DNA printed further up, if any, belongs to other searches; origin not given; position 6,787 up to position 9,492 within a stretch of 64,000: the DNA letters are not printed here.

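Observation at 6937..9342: Membrane-anchored Hsp100-like protein whose first ATPase domain is degenerate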

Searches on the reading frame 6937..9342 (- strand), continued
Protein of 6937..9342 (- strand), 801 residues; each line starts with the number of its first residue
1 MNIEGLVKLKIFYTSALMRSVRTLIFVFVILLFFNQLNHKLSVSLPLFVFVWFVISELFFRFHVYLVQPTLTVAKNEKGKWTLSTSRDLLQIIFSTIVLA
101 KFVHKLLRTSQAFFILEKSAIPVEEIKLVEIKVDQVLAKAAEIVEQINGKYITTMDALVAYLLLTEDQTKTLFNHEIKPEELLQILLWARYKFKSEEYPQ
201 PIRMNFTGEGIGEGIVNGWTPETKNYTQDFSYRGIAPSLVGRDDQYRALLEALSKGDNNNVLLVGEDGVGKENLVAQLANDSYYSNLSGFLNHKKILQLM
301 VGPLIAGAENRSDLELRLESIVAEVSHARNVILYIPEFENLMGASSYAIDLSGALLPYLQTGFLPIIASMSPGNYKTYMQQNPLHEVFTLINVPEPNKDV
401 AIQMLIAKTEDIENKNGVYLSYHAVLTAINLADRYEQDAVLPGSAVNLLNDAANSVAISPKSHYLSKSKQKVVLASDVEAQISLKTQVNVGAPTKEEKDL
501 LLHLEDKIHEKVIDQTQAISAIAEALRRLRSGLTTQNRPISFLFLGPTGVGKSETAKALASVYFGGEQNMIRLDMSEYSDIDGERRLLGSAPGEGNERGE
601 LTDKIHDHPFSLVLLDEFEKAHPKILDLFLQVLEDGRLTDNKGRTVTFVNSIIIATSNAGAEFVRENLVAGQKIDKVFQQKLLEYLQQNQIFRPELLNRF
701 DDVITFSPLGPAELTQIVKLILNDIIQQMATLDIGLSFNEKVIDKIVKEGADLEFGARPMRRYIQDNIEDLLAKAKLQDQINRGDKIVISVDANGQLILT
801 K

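Call 30: predict_structure(alignment_id=A2)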
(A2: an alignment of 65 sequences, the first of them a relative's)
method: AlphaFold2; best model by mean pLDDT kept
length: 801 residues; sequences in the alignment: 65
mean_pLDDT: 82.4   pTM: 0.69
mean pLDDT of the five models: 82.4, 82.2, 80.3, 78.9, 77.1
residues with pLDDT >= 90: 147; 70-90: 581; 50-70: 70; < 50: 3
segments of 3 or more residues with pLDDT < 50: none
pLDDT, mean of each block of 10 residues (from residue 1): 85 90 92 90 90 91 84 84 90 86 89 91 86 91 91 94 90 89 92 85 62 54 78 68 90 84 87 88 79 83 74 81 78 85 63 73 84 83 83 89 89 90 91 78 90 88 71 88 74 75 82 79 81 66 84 86 81 87 79 66 80 87 84 80 71 85 78 75 81 80 81 81 85 84 83 76 85 84 83 82 75
secondary structure, 60 per line:
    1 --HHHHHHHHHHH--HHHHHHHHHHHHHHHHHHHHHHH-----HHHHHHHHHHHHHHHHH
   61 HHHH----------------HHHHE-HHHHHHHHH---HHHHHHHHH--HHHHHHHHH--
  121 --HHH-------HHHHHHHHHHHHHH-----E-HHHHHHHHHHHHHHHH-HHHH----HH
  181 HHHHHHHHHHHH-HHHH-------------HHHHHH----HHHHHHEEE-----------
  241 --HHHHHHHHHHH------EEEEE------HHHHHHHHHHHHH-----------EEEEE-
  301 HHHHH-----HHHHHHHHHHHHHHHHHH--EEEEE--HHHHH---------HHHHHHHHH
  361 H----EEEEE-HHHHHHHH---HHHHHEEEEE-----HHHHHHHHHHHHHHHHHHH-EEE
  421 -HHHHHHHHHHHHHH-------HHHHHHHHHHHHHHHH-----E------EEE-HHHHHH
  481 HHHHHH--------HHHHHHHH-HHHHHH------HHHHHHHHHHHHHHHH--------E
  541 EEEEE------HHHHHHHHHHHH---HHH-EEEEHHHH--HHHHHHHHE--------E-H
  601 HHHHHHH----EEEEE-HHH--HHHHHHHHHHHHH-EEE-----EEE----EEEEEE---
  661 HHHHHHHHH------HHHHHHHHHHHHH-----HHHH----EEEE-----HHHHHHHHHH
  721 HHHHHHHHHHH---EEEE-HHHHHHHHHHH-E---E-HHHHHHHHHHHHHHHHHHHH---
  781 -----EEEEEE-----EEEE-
elements in order (helices of 4 or more, strands of 3 or more residues): H3-13 H16-38 H44-64 H81-84 H87-95 H99-107 H110-118 H133-146 H154-169 H171-174 H179-192 H194-197 H211-216 H221-226 E227-229 H243-253 E260-264 H271-283 E295-299 H301-305 H311-328 E331-335 H338-342 H352-361 E366-370 H372-379 H383-387 E388-392 H398-416 E418-420 H422-435 H443-458 E471-473 H475-486 H495-502 H504-509 H516-531 E540-545 H552-563 E571-574 H575-578 H581-588 H600-607 E612-616 H623-635 E637-639 E645-647 E652-657 H661-669 H676-688 H694-697 E702-705 H711-731 E735-738 H740-750 H758-777 E786-791 E797-800

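Call 33: fold_search(model_id=the predicted structure, library=pdb)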
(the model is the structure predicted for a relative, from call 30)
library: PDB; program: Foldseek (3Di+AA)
matches with E <= 10: 1741; with E <= 0.001: 966
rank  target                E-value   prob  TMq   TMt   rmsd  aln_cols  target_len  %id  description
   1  9a66_A                2.7e-52  1.00  0.63  0.62  18.1       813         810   30  Integrative model of CLPC-CLPP by crosslinking MS and deep learning (released 2024-09-18)
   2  9rai_b                1.8e-46  1.00  0.62  0.65  16.8       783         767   29  Structure of the S.aureus MecA/ClpC/ClpP degradation system (released 2025-09-10)
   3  9rai_c                3.5e-46  1.00  0.62  0.64  15.8       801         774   28  Structure of the S.aureus MecA/ClpC/ClpP degradation system (released 2025-09-10)
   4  9rai_e                4.4e-46  1.00  0.62  0.65  16.9       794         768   28  Structure of the S.aureus MecA/ClpC/ClpP degradation system (released 2025-09-10)
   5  9rai_d                8.2e-46  1.00  0.62  0.65  16.6       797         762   29  Structure of the S.aureus MecA/ClpC/ClpP degradation system (released 2025-09-10)
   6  6qs6_A                6.3e-45  1.00  0.60  0.80   4.9       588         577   33  ClpB (DWB and K476C mutant) bound to casein in presence of ATPgammaS - state KC-1 (released 2019-07-03)
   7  9gi1_c                7.3e-45  1.00  0.62  0.82   4.7       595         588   35  Structure of the S.aureus MecA/ClpC/ClpP degradation system (released 2025-08-20)
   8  9gi1_b                2.9e-44  1.00  0.62  0.84   4.4       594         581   35  Structure of the S.aureus MecA/ClpC/ClpP degradation system (released 2025-08-20)
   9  6w6j_D                3.4e-44  1.00  0.59  0.66  22.9       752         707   29  The Mycobacterium tuberculosis ClpB disaggregase hexamer structure with a locally refined N-terminal domain in the pre (released 2021-05-26)
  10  8a8u_D                5.4e-44  1.00  0.60  0.81   4.7       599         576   33  Mycobacterium tuberculosis ClpC1 hexamer structure (released 2022-10-26)
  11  9if4_D                5.9e-44  1.00  0.60  0.80   5.0       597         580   33  Structure of the Mycobacterium Tuberculosis ClpC1P1P2 complex bound to the activator Bz-Leu-Leu (released 2025-08-27)
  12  7abr_C                1.3e-43  1.00  0.61  0.82   4.6       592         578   37  Cryo-EM structure of B. subtilis ClpC (DWB mutant) hexamer bound to a substrate polypeptide (released 2021-10-06)
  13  9if4_C                1.4e-43  1.00  0.60  0.80   5.1       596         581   33  Structure of the Mycobacterium Tuberculosis ClpC1P1P2 complex bound to the activator Bz-Leu-Leu (released 2025-08-27)
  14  9gi1_d                2.6e-43  1.00  0.61  0.83   4.7       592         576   36  Structure of the S.aureus MecA/ClpC/ClpP degradation system (released 2025-08-20)
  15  7abr_B                3.0e-43  1.00  0.60  0.82   4.8       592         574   37  Cryo-EM structure of B. subtilis ClpC (DWB mutant) hexamer bound to a substrate polypeptide (released 2021-10-06)
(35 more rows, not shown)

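Call 70: find_encoding_contigs(protein=P0001, flank=3000, max_places=1)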
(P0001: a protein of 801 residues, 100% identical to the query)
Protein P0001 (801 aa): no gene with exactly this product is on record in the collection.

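Call 71: find_encoding_contigs(protein=P0013, flank=8000, max_places=1)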
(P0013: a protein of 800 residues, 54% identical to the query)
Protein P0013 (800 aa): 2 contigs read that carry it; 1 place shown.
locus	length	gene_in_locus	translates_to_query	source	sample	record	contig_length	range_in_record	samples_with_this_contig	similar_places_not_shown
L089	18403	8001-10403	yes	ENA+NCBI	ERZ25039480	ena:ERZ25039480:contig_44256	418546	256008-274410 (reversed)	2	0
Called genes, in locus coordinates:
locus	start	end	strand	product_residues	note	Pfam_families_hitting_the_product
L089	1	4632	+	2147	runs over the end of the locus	-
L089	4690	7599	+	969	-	PF02861:Clp_N, PF13191:AAA_16 (weak), PF00004:AAA, PF17871:AAA_lid_9, PF00004:AAA, PF07724:AAA_2, PF07728:AAA_5, PF10431:ClpB_D2-small, +6 more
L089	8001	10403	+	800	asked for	PF05673:DUF815 (faint), PF13191:AAA_16 (faint), PF20720:nSTAND3 (faint), PF17871:AAA_lid_9 (weak), PF00158:Sigma54_activat (weak), PF07724:AAA_2, PF07728:AAA_5, PF10431:ClpB_D2-small, +1 more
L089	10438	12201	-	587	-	PF00004:AAA, PF07724:AAA_2 (faint)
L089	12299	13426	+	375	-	PF08529:NusA_N, PF13184:KH_NusA_1st, PF26594:KH_NusA_2nd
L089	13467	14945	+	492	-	PF00009:GTP_EFTU, PF02421:FeoB_N (weak), PF00071:Ras (weak), PF01926:MMR_HSR1, PF22042:EF-G_D2, PF11987:IF-2, PF03144:GTP_EFTU_D2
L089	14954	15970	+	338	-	-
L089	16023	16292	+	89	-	PF00312:Ribosomal_S15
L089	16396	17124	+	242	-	PF01138:RNase_PH, PF03725:RNase_PH_C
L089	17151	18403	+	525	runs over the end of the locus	PF01138:RNase_PH, PF00013:KH_1, PF00575:S1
